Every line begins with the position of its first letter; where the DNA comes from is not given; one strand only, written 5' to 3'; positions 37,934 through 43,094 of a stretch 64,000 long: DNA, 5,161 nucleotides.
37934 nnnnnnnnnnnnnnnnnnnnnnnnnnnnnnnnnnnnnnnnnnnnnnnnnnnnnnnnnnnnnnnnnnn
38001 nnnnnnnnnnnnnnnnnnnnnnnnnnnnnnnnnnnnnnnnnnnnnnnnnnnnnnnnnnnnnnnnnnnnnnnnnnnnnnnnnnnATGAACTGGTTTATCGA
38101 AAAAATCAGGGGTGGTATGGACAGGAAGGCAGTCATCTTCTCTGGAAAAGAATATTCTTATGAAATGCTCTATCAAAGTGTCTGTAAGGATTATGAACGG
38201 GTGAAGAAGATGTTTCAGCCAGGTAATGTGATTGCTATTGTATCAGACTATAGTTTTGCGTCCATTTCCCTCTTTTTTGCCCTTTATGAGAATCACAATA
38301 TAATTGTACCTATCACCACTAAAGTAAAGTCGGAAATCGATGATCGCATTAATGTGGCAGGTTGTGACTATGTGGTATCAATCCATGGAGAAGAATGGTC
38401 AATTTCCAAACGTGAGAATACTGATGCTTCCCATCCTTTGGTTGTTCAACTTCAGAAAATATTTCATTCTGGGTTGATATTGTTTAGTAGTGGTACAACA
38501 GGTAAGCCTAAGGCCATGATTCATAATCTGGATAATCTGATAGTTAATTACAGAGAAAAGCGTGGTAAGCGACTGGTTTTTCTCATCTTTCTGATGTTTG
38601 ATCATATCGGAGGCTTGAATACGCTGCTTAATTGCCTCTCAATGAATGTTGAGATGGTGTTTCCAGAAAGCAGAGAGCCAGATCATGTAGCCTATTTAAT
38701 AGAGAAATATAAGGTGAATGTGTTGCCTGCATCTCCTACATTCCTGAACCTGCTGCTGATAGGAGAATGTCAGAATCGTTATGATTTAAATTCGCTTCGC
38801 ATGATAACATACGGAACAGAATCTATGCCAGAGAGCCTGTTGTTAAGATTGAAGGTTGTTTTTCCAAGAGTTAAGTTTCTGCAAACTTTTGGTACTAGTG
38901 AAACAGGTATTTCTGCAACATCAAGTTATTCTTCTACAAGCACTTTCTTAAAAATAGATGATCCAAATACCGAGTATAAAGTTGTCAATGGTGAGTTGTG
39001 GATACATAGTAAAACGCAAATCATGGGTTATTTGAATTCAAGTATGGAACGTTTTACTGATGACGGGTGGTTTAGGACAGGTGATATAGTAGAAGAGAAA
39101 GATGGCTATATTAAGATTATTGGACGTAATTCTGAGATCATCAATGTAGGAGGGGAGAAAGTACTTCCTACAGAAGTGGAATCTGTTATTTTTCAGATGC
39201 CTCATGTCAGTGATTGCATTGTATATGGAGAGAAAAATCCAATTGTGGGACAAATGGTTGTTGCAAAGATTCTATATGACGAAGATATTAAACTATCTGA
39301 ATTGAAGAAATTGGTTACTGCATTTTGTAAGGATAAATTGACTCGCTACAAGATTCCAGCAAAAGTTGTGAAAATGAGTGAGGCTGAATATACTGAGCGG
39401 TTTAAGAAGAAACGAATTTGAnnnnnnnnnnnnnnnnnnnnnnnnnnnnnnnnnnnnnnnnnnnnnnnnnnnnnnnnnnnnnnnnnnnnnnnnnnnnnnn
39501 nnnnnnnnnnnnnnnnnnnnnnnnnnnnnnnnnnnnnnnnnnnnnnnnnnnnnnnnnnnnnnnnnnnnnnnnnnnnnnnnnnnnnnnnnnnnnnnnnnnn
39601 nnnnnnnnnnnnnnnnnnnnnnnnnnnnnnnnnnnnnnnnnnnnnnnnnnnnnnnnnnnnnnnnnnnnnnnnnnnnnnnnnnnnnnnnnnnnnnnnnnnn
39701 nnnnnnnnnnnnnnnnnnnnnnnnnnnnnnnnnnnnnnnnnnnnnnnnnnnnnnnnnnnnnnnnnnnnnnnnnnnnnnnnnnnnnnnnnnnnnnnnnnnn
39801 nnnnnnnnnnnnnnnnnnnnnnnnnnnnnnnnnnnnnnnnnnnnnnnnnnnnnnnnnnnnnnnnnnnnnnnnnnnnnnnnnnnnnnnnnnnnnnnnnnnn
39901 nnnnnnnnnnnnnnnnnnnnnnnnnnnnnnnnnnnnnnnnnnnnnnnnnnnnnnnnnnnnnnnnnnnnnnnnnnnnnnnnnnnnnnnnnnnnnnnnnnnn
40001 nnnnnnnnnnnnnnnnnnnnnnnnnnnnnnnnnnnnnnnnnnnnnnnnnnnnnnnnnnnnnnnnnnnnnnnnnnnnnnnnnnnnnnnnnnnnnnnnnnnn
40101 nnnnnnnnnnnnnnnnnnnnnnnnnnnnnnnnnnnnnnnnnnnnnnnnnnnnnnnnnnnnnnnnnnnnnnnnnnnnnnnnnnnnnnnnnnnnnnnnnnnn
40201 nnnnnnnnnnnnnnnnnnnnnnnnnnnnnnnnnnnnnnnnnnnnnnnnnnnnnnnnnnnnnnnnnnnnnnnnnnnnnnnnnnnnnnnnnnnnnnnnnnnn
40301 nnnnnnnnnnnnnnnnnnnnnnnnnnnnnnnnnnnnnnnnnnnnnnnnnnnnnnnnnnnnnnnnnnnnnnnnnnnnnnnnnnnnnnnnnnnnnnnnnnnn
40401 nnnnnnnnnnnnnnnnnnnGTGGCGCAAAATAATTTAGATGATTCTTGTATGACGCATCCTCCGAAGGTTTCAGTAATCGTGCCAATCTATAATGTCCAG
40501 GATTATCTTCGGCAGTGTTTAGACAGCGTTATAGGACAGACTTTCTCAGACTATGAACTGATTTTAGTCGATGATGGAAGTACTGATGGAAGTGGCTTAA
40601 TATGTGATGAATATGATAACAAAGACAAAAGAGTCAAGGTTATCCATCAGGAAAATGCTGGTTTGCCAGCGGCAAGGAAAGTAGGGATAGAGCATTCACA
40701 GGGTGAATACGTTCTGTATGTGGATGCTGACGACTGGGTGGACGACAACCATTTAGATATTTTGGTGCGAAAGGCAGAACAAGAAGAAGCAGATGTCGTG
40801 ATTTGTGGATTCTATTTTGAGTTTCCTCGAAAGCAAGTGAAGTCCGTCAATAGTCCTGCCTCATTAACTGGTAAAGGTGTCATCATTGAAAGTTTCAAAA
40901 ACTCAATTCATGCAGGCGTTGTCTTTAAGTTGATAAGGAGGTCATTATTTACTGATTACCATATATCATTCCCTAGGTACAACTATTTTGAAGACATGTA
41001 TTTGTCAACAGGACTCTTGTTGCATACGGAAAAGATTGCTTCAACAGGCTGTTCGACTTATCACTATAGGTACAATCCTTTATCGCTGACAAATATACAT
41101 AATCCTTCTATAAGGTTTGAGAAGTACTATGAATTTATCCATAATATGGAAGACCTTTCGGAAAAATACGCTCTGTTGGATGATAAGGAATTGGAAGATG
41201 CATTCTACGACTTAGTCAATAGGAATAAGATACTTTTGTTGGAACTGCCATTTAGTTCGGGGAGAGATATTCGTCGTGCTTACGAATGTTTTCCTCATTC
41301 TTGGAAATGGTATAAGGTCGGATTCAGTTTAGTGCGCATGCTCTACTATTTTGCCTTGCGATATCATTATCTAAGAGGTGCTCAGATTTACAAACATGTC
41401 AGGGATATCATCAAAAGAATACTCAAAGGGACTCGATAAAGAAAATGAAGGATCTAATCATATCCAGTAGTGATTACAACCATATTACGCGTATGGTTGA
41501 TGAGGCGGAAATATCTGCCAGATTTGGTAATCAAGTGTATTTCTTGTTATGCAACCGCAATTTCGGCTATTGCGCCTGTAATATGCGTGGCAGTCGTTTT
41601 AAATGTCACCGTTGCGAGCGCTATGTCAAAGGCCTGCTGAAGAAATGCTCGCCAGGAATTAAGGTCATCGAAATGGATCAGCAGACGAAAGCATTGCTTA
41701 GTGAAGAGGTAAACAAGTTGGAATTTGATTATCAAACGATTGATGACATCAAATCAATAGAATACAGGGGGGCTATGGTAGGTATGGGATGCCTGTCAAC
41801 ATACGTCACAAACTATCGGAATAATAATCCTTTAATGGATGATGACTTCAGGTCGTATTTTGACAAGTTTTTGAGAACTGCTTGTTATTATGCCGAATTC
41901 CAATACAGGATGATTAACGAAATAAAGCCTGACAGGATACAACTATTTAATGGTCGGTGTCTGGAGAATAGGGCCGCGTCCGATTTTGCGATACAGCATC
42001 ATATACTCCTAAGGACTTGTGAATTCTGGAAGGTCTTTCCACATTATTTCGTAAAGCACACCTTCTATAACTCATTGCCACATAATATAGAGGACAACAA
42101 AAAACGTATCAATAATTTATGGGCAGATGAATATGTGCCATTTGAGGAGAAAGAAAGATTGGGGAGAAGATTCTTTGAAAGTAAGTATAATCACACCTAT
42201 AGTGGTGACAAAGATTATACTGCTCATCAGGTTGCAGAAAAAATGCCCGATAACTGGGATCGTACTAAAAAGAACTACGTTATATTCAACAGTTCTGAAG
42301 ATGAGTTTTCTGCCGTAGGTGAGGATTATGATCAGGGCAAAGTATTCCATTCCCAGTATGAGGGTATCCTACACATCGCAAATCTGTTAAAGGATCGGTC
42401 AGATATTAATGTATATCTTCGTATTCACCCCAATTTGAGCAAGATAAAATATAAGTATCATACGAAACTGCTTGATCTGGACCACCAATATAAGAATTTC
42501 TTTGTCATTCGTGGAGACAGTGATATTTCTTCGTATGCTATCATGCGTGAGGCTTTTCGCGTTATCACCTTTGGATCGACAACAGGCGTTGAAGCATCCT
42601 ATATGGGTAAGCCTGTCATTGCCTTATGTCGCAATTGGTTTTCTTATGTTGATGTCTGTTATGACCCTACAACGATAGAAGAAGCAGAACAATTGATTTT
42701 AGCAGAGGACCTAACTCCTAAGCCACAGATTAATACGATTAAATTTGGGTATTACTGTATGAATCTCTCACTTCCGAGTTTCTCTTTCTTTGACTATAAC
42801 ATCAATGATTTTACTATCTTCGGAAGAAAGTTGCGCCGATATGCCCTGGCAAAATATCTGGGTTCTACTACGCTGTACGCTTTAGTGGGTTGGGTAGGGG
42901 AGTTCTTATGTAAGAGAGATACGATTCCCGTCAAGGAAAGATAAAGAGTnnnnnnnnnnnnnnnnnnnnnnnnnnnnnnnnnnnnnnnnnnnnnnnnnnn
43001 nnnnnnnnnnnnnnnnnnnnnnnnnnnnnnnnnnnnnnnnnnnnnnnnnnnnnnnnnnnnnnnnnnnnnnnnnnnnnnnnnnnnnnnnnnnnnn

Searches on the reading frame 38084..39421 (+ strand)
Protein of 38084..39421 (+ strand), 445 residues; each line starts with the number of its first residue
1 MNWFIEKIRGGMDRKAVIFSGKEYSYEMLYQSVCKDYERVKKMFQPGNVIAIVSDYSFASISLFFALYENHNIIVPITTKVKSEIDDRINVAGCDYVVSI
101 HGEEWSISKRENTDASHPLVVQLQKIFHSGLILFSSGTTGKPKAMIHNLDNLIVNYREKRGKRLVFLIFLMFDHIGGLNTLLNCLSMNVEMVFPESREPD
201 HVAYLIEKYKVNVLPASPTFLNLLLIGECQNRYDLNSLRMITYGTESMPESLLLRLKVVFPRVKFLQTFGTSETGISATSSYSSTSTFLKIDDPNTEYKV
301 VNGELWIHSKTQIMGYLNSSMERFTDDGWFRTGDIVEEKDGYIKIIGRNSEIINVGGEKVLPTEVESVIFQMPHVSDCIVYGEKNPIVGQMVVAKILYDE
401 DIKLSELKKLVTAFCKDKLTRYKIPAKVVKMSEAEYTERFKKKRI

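Call 29: search_protein_families(library=pfam, proteins=[window:38084-39421:+], max_evalue=0.001)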
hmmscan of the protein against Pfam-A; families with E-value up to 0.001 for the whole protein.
window:38084-39421:+ (445 aa): 3 families
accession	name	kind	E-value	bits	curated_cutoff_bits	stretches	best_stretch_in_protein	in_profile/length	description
PF00501.34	AMP-binding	-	2.9e-33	115.6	29.9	1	8-317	5-384/384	AMP-binding enzyme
PF13193.12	AMP-binding_C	-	1.7e-09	38.9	24.5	1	364-438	1-73/76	AMP-binding enzyme C-terminal domain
PF23562.2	AMP-binding_C_3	-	7.9e-06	26.7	20.8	1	351-419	3-75/124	AMP-binding enzyme C-terminal domain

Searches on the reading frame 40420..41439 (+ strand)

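Call 29: search_protein_families(library=pfam, proteins=[window:40420-41439:+], max_evalue=0.001)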
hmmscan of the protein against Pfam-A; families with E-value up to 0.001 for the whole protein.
window:40420-41439:+ (339 aa): 4 families
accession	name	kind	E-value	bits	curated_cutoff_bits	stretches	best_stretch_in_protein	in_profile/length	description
PF00535.33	Glycos_transf_2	-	3e-41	141.6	23.3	1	18-177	1-164/168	Glycosyl transferase family 2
PF13641.12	Glyco_tranf_2_3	-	2.2e-09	38.1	27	1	15-127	2-119/230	Glycosyltransferase like family 2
PF10111.15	Glyco_tranf_2_2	-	2e-07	31.2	27.3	1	18-116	1-103/276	Glycosyltransferase like family 2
PF13704.12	Glyco_tranf_2_4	-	0.00084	20.2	27.5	0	25-106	2-83/98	Glycosyl transferase family 2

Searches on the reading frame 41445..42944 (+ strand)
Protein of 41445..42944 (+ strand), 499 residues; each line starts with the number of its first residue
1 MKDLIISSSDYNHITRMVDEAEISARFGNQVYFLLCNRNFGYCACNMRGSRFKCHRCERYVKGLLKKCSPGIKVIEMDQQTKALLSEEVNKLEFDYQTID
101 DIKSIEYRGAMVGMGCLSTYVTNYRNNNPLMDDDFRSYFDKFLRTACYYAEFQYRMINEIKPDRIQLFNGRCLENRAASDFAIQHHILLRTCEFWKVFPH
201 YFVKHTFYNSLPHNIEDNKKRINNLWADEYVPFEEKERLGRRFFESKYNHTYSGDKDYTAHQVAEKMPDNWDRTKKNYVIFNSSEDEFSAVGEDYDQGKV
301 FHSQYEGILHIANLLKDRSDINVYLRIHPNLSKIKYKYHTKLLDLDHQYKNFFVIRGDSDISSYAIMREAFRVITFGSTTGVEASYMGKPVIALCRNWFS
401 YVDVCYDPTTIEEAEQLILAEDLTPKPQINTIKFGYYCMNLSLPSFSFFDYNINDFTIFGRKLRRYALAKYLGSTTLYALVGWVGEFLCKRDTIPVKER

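Call 29: search_protein_families(library=pfam, proteins=[window:41445-42944:+], max_evalue=0.001)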
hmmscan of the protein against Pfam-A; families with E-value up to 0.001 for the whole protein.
window:41445-42944:+ (499 aa): 1 family
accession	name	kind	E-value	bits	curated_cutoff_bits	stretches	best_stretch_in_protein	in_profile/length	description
PF05159.20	Capsule_synth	-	1.3e-05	25.3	20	1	297-411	162-278/310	Capsule polysaccharide biosynthesis protein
